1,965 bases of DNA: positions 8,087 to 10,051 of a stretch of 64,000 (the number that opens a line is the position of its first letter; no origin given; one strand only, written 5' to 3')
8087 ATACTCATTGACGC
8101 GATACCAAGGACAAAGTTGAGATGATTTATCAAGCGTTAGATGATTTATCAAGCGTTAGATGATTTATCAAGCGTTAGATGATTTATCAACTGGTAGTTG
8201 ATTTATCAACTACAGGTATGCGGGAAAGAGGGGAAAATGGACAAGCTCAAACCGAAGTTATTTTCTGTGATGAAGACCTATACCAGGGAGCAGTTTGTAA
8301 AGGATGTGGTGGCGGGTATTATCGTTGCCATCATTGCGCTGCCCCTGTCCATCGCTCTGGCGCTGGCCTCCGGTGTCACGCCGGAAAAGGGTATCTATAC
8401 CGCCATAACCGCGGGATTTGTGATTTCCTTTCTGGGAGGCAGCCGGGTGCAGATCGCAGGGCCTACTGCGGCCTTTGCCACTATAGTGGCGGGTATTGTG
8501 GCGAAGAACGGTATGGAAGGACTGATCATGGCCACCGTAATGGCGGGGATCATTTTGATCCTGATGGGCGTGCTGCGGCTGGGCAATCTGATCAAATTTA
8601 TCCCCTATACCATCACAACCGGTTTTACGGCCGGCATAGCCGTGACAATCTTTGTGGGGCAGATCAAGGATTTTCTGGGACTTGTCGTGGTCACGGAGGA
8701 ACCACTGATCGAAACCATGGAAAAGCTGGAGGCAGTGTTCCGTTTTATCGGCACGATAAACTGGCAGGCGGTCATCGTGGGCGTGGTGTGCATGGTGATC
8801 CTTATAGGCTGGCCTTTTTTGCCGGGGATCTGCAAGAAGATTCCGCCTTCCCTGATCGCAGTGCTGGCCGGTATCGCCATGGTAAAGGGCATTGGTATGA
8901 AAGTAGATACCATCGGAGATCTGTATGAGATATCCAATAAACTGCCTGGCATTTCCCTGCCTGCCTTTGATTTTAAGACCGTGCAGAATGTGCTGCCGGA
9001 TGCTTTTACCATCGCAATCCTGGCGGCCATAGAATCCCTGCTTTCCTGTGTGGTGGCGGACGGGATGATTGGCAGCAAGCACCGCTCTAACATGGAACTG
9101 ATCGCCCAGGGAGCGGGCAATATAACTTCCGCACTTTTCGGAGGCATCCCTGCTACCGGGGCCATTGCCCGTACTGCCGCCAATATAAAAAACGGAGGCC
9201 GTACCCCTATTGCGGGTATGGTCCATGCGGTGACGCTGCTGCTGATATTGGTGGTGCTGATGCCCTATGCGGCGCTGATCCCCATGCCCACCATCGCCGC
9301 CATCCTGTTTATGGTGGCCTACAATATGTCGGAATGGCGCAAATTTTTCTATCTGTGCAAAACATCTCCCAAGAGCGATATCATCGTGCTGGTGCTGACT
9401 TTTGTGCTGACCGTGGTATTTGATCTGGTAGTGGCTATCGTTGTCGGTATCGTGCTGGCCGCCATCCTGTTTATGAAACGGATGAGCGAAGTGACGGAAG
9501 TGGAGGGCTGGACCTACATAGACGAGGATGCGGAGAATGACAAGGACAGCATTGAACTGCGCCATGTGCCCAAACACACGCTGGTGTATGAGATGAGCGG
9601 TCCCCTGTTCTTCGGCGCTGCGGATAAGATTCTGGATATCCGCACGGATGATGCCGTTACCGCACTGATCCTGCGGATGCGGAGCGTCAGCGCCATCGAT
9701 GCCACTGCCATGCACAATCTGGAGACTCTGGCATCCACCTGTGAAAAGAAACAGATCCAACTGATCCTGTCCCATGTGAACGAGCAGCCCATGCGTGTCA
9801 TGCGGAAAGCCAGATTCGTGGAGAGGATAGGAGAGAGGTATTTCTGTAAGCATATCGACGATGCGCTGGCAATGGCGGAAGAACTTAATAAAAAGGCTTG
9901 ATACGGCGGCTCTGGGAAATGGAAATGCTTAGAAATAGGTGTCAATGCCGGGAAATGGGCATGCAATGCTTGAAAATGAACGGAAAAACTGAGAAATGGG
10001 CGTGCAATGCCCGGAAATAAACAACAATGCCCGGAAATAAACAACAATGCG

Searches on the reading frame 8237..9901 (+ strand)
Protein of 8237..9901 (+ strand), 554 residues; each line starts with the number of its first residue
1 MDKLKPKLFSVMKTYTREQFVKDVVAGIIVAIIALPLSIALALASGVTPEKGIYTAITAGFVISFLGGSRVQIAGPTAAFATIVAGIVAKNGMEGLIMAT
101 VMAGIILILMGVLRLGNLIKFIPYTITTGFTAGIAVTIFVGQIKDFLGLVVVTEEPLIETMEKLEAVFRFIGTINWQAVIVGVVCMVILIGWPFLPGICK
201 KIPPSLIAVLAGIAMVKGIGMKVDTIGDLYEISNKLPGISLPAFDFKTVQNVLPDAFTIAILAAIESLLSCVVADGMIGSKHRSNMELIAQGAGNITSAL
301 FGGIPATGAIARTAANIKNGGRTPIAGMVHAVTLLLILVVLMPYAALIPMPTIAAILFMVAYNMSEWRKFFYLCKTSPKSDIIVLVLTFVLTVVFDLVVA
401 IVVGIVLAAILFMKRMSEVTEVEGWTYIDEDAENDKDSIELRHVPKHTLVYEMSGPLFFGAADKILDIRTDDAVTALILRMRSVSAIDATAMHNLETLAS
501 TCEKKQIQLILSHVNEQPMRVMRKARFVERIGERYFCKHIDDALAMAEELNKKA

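Call 9: find_encoding_contigs(protein=window:8237-9901:+, flank=3000, max_places=10)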
Protein window:8237-9901:+ (554 aa): 20 contigs read that carry it; 4 places shown.
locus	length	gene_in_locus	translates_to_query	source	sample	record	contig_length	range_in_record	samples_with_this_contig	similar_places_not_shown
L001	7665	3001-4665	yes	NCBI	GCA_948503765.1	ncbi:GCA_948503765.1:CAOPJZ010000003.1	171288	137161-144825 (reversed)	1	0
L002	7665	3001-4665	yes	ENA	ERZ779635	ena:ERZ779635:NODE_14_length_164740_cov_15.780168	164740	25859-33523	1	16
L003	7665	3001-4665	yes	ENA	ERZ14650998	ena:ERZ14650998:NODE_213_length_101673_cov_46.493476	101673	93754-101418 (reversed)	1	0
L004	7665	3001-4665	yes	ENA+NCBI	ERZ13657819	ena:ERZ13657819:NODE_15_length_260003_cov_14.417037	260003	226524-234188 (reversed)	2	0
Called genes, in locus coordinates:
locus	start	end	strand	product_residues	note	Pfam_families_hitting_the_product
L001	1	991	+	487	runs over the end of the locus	PF00919:UPF0004, PF04055:Radical_SAM, PF01938:TRAM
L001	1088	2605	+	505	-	PF01547:SBP_bac_1 (weak), PF13416:SBP_bac_8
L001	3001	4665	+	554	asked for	PF00916:Sulfate_transp, PF01740:STAS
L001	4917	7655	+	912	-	PF02574:S-methyl_trans, PF00809:Pterin_bind, PF02607:B12-binding_2, PF02310:B12-binding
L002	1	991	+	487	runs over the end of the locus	PF00919:UPF0004, PF04055:Radical_SAM, PF01938:TRAM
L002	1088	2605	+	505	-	PF01547:SBP_bac_1 (weak), PF13416:SBP_bac_8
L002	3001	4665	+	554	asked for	PF00916:Sulfate_transp, PF01740:STAS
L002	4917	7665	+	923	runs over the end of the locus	PF02574:S-methyl_trans, PF00809:Pterin_bind, PF02607:B12-binding_2, PF02310:B12-binding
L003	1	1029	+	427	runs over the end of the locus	?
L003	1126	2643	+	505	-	PF01547:SBP_bac_1 (weak), PF13416:SBP_bac_8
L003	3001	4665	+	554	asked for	PF00916:Sulfate_transp, PF01740:STAS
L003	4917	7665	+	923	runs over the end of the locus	PF02574:S-methyl_trans, PF00809:Pterin_bind, PF02607:B12-binding_2, PF02310:B12-binding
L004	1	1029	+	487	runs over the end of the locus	PF00919:UPF0004, PF04055:Radical_SAM, PF01938:TRAM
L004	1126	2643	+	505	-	PF01547:SBP_bac_1 (weak), PF13416:SBP_bac_8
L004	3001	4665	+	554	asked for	PF00916:Sulfate_transp, PF01740:STAS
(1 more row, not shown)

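Call 34: find_homologous_proteins(query=window:8237-9901:+, max_evalue=1e-100)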
Query window:8237-9901:+ (554 aa): 8000 proteins with E <= 1e-100 among 8000 candidates; the best 120 are listed.
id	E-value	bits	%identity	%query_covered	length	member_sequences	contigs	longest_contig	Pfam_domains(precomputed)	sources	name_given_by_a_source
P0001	0.0e+0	1100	93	99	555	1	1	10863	PF01740.27,PF00916.27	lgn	-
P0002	0.0e+0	1100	92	99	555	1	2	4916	PF01740.27,PF00916.27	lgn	-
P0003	0.0e+0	1100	92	99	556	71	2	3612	PF01740.27,PF00916.27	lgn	-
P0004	0.0e+0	1097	92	99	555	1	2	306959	PF01740.27,PF00916.27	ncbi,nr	ncbi:MAG: SulP family inorganic anion transporter [bacterium]|nr:SulP family inorganic anion transpo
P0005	0.0e+0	1066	89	100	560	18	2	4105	PF01740.27,PF00916.27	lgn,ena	-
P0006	0.0e+0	1059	-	-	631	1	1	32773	PF01740.27,PF00916.27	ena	-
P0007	1.6e-298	1009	85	99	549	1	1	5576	PF01740.27,PF00916.27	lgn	-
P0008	4.1e-298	1007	85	99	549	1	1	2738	PF01740.27,PF00916.27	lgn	-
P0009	9.9e-297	1003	86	99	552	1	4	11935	PF01740.27,PF00916.27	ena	-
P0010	1.2e-296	1002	84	99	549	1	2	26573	PF01740.27,PF00916.27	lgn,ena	-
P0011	1.4e-296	1002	85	99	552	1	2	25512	PF01740.27,PF00916.27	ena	-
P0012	4.7e-296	1000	84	99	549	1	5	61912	PF01740.27,PF00916.27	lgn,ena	-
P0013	7.1e-296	1000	85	99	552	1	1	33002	PF01740.27,PF00916.27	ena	-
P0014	9.4e-296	999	84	99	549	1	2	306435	PF01740.27,PF00916.27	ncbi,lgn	ncbi:MAG: SulP family inorganic anion transporter [Acetatifactor sp.]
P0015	1.6e-295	999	84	99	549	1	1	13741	PF01740.27,PF00916.27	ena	-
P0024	1.0e-294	996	85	99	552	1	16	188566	PF01740.27,PF00916.27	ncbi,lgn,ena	-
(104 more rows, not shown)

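Call 35: find_encoding_contigs(protein=P0004, flank=10000, max_places=3)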
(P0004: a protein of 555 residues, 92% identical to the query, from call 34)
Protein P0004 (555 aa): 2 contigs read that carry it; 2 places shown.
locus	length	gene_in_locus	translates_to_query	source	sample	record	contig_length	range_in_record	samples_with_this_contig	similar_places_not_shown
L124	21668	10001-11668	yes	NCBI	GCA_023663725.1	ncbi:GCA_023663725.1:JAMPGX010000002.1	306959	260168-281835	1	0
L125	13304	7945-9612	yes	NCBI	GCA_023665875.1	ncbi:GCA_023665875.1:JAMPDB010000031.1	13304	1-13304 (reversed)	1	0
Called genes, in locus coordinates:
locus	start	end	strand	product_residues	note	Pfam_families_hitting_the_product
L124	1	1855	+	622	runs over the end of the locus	PF09820:AAA-ATPase_like, PF08011:PDDEXK_9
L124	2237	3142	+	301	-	PF00696:AA_kinase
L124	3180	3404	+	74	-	PF05979:DUF896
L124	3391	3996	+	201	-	PF01812:5-FTHF_cyc-lig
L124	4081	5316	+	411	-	PF00171:Aldedh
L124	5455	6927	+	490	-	PF01145:Band_7, PF15975:Flot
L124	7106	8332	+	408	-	PF05343:Peptidase_M42 (faint), PF01546:Peptidase_M20, PF07687:M20_dimer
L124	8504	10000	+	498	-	PF00919:UPF0004, PF04055:Radical_SAM, PF01938:TRAM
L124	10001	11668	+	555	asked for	PF00916:Sulfate_transp, PF01740:STAS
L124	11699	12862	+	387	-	PF01979:Amidohydro_1, PF07969:Amidohydro_3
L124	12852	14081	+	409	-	-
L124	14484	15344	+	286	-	PF02899:Phage_int_SAM_1 (weak), PF00589:Phage_integrase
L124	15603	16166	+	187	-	PF02357:NusG (weak)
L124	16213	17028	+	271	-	PF14393:DUF4422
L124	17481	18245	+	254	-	-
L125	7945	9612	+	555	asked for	PF00916:Sulfate_transp, PF01740:STAS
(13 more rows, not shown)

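Call 36: find_encoding_contigs(protein=P0014, flank=10000, max_places=3)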
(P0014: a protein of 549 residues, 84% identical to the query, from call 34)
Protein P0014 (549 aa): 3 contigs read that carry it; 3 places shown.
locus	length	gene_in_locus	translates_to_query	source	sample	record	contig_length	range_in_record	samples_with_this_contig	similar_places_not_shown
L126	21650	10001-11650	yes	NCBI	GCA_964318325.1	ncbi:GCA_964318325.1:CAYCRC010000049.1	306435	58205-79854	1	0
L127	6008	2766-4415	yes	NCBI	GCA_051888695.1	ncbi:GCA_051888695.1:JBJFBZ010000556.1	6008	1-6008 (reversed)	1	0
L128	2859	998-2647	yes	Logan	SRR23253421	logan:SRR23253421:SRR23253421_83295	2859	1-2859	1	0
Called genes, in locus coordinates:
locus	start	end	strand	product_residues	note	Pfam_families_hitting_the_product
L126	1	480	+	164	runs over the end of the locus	PF00583:Acetyltransf_1, PF13302:Acetyltransf_3, PF13420:Acetyltransf_4 (faint), PF13673:Acetyltransf_10 (faint), PF13508:Acetyltransf_7 (weak)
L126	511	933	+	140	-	PF06983:3-dmu-9_3-mt (weak)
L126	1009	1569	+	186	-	-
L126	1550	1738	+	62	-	-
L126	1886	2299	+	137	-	PF05067:Mn_catalase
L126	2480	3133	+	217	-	PF00072:Response_reg, PF00486:Trans_reg_C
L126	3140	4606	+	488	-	PF00672:HAMP, PF00512:HisKA, PF02518:HATPase_c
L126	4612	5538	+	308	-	-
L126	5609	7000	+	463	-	PF01235:Na_Ala_symp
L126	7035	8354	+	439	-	PF01546:Peptidase_M20, PF07687:M20_dimer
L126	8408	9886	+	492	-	PF00919:UPF0004, PF04055:Radical_SAM, PF01938:TRAM (weak)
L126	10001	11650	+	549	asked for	PF00916:Sulfate_transp, PF01740:STAS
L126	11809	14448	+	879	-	PF01624:MutS_I, PF05188:MutS_II, PF05192:MutS_III, PF05190:MutS_IV, PF00488:MutS_V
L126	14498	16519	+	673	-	PF02518:HATPase_c, PF13589:HATPase_c_3, PF01119:DNA_mis_repair, PF08676:MutL_C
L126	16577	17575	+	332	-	PF01745:IPT, PF01715:IPPT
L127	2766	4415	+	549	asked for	PF00916:Sulfate_transp, PF01740:STAS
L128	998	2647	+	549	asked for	PF00916:Sulfate_transp, PF01740:STAS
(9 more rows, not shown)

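Call 37: find_encoding_contigs(protein=P0024, flank=10000, max_places=3)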
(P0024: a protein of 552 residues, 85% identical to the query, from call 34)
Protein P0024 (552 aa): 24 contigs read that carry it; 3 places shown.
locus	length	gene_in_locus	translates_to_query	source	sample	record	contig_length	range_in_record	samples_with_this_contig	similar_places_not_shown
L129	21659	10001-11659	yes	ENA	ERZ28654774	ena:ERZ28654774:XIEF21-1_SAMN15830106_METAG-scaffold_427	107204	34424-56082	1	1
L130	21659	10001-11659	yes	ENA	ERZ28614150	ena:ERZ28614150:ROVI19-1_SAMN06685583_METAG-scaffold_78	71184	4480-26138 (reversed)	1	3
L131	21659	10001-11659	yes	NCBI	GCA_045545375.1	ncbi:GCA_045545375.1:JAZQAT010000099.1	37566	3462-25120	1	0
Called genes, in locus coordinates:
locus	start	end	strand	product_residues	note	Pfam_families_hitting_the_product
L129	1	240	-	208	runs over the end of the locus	PF05067:Mn_catalase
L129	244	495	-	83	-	PF12652:CotJB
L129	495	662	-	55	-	PF11007:CotJA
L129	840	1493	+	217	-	PF00072:Response_reg, PF00486:Trans_reg_C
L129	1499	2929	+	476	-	PF00672:HAMP, PF00512:HisKA, PF02518:HATPase_c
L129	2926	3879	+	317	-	-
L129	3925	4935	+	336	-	PF02557:VanY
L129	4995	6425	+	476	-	PF01235:Na_Ala_symp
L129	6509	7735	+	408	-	PF01546:Peptidase_M20, PF07687:M20_dimer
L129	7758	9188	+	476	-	PF00919:UPF0004, PF04055:Radical_SAM, PF01938:TRAM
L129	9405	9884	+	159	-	PF01475:FUR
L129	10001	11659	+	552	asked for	PF00916:Sulfate_transp, PF01740:STAS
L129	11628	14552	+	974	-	PF01624:MutS_I, PF05188:MutS_II, PF05192:MutS_III, PF05190:MutS_IV, PF00488:MutS_V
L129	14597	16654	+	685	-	PF02518:HATPase_c (weak), PF13589:HATPase_c_3, PF01119:DNA_mis_repair, PF08676:MutL_C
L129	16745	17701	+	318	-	PF01745:IPT, PF01715:IPPT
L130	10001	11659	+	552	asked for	PF00916:Sulfate_transp, PF01740:STAS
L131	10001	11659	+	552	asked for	PF00916:Sulfate_transp, PF01740:STAS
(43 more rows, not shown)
